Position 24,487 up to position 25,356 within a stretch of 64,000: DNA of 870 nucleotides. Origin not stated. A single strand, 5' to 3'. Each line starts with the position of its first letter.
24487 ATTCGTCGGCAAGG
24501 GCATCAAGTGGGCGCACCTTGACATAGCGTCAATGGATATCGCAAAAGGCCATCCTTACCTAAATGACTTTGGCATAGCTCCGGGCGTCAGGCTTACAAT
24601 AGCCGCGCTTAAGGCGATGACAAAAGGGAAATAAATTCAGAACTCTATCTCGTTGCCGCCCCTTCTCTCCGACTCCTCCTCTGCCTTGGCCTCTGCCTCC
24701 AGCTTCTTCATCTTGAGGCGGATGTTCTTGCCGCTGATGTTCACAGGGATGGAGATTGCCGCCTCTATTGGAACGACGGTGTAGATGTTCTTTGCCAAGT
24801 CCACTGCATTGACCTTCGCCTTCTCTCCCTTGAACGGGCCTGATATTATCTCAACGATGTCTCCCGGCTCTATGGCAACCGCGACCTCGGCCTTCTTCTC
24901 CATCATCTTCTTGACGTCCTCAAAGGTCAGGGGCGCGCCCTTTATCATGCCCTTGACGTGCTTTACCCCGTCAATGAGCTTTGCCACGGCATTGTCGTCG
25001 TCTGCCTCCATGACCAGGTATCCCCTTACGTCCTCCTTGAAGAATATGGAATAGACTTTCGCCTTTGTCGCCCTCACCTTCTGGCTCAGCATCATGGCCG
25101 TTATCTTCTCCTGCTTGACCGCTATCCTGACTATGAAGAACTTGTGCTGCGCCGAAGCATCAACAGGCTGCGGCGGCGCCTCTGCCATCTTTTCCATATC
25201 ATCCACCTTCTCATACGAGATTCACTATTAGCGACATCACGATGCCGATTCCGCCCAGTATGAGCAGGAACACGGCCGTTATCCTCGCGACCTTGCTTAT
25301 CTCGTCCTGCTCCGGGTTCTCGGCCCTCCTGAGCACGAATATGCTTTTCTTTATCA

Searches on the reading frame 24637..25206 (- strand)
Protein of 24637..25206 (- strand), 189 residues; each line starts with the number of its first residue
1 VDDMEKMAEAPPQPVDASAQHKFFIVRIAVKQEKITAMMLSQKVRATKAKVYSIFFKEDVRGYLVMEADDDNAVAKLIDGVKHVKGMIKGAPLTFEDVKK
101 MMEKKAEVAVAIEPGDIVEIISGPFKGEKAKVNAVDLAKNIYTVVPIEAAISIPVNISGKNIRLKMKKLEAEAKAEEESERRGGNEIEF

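Call 16: search_protein_families(library=pfam, proteins=[window:24637-25206:-], max_evalue=0.001)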
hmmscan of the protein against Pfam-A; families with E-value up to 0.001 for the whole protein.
window:24637-25206:- (189 aa): 2 families
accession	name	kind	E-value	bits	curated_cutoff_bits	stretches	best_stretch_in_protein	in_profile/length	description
PF03439.18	Spt5-NGN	-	5.1e-16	58.8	22.4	1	22-102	1-84/84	Early transcription elongation factor of RNA pol II, NGN section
PF00467.35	KOW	-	9.8e-08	32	22.3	1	114-140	1-27/32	KOW motif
